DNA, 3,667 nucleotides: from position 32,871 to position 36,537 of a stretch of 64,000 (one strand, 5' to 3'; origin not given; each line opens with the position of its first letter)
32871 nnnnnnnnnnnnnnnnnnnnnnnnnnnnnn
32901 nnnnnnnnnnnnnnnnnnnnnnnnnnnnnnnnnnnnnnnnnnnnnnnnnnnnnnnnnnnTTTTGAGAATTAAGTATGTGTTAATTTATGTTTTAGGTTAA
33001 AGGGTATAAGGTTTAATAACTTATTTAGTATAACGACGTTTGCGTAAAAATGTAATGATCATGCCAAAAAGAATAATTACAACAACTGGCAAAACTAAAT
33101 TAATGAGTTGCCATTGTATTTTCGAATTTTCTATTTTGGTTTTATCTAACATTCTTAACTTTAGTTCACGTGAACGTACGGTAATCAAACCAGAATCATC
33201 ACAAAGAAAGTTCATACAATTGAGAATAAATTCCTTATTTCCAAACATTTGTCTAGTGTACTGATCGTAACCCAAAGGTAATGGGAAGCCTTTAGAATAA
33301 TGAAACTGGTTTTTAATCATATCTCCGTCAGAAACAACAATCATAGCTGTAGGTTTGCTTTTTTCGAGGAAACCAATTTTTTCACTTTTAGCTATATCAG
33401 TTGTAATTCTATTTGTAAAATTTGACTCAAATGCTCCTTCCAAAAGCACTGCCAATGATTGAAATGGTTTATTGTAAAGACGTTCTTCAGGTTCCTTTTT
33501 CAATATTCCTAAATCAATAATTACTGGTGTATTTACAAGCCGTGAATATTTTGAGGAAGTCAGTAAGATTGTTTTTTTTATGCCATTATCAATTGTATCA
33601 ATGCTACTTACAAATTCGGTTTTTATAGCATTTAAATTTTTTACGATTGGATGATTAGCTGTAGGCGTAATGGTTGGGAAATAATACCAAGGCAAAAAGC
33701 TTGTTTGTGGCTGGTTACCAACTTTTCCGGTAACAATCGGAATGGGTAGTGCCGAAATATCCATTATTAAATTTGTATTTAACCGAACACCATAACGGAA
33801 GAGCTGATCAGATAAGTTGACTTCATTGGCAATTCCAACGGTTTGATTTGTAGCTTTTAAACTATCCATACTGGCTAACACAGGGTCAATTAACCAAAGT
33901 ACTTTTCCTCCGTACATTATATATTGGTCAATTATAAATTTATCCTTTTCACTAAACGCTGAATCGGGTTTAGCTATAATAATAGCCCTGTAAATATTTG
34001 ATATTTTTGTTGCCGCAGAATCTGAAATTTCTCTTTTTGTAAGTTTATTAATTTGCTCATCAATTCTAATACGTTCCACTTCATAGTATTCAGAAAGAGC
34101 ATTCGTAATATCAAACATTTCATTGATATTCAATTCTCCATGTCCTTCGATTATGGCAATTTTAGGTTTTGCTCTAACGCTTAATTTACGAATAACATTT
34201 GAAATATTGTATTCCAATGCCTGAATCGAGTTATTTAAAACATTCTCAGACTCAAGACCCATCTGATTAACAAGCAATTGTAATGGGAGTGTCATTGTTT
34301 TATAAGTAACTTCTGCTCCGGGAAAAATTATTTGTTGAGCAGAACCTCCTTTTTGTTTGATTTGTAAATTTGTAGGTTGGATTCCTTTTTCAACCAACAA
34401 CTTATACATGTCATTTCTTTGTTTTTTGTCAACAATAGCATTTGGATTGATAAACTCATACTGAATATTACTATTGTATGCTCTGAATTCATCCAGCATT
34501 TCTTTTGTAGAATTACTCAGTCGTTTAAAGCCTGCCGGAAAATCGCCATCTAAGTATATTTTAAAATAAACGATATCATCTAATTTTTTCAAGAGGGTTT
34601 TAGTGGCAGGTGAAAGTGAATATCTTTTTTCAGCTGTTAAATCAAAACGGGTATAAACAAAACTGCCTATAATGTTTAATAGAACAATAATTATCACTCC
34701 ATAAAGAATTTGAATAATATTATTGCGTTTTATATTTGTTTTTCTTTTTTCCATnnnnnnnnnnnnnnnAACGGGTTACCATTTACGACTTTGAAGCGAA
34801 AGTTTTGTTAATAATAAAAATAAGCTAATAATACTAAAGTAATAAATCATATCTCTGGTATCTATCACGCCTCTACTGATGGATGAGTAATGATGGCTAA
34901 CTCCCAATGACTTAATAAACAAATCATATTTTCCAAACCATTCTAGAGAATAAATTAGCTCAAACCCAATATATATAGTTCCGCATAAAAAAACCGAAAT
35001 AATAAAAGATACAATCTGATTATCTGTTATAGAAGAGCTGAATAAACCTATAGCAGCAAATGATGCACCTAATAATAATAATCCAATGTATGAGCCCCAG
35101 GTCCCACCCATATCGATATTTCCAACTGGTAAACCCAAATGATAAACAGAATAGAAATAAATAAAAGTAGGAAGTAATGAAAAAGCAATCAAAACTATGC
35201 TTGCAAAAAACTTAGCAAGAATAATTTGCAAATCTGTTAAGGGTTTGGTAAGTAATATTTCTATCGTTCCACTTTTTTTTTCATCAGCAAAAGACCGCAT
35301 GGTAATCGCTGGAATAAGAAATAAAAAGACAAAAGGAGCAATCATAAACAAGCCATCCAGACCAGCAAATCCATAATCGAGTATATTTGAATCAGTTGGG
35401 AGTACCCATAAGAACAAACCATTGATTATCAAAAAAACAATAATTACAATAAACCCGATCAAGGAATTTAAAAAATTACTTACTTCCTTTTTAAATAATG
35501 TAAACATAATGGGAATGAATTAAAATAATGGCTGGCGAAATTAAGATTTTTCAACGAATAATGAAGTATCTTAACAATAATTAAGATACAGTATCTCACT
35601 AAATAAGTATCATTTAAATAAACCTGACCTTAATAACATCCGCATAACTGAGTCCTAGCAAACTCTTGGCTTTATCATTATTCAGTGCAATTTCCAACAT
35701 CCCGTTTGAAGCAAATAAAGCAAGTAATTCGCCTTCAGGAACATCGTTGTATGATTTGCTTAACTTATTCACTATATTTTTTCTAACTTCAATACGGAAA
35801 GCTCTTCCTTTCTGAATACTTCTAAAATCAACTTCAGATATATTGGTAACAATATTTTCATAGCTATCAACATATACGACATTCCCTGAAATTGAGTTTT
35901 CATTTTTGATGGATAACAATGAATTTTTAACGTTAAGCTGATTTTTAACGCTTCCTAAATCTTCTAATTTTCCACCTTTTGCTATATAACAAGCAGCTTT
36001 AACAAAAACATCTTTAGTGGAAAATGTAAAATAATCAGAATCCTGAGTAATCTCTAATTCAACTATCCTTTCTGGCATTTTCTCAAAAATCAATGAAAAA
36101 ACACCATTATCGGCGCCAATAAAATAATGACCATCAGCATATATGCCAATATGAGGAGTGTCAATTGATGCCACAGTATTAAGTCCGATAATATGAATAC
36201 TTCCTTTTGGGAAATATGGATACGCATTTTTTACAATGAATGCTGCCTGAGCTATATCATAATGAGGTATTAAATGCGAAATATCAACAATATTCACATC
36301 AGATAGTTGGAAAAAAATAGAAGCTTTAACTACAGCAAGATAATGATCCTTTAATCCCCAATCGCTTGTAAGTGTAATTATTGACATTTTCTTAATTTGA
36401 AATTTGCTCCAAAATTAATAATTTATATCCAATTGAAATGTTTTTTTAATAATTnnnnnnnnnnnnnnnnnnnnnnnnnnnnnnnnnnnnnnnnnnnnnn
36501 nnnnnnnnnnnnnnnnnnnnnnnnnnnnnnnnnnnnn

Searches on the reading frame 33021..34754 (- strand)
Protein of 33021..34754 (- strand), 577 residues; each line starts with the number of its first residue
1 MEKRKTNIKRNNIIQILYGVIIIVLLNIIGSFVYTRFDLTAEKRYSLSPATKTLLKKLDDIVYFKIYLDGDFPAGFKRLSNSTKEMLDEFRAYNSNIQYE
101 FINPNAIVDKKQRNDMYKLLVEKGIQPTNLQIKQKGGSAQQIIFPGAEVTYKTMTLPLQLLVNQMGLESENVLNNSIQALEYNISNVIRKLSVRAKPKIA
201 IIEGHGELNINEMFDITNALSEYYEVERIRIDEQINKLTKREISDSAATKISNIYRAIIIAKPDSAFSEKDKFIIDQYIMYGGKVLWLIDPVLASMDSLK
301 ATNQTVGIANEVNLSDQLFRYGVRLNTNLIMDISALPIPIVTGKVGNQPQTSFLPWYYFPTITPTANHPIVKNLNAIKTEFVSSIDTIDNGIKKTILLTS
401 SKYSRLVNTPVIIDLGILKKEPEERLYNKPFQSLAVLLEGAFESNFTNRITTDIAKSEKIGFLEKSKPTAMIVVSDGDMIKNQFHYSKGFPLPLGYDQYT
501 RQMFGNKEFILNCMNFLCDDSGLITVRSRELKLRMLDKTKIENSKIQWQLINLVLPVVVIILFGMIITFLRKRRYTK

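Call 37: search_protein_families(library=ncbifam, proteins=[window:33021-34754:-], max_evalue=0.00001)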
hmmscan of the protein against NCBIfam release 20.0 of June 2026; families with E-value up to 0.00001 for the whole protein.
window:33021-34754:- (577 aa): 1 family
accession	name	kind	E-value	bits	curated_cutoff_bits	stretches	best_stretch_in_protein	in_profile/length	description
TIGR03521.1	GldG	equivalog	1.9e-191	637.5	389.85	1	14-575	2-551/552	gliding motility-associated ABC transporter substrate-binding protein GldG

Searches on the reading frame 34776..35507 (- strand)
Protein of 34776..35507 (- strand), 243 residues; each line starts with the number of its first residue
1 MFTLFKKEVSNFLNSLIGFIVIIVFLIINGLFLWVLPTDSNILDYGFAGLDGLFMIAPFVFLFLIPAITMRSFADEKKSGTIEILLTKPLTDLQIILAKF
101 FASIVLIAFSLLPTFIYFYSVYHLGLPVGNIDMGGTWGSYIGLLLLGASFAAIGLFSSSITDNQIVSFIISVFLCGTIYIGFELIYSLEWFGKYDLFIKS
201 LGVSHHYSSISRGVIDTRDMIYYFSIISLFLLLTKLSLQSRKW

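Call 17: search_protein_families(library=pfam, proteins=[window:34776-35507:-], max_evalue=0.01)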
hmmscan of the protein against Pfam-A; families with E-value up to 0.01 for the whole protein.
window:34776-35507:- (243 aa): 4 families
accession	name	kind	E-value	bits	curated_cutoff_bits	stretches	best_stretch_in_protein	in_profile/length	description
PF12679.13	ABC2_membrane_2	-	3.7e-11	43.2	27.2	1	3-184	2-201/283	ABC-2 family transporter protein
PF12698.13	ABC2_membrane_3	-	4.1e-11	43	31.6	1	53-186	164-293/347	ABC-2 family transporter protein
PF12730.13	ABC2_membrane_4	-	3.6e-07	30.8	27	1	17-174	17-175/179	ABC-2 family transporter protein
PF13346.12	ABC2_membrane_5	-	3.2e-06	27.3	25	1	54-238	39-197/205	ABC-2 family transporter protein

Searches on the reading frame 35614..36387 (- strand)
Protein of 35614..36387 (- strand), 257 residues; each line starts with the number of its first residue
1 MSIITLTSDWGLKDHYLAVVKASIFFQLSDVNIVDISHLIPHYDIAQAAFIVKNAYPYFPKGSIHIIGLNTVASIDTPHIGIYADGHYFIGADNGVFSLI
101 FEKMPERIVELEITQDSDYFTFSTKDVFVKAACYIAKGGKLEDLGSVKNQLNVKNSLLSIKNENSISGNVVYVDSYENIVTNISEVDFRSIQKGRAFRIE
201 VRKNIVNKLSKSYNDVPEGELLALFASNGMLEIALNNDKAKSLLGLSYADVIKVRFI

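Call 17: search_protein_families(library=pfam, proteins=[window:35614-36387:-], max_evalue=0.01)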
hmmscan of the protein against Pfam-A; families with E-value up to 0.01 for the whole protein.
window:35614-36387:- (257 aa): 3 families
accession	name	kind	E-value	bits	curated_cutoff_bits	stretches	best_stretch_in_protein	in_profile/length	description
PF01887.21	SAM_HAT_N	-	2.8e-43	147.6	26.3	1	4-145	1-145/145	SAM hydroxide adenosyltransferase N-terminal domain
PF20257.3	SAM_HAT_C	-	7.1e-23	81.2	25.5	1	168-252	1-83/84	SAM hydroxide adenosyltransferase C-terminal domain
PF25731.1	crAss_MUZ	-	0.0054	15.3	27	1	111-232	615-732/1224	Crassvirus muzzle protein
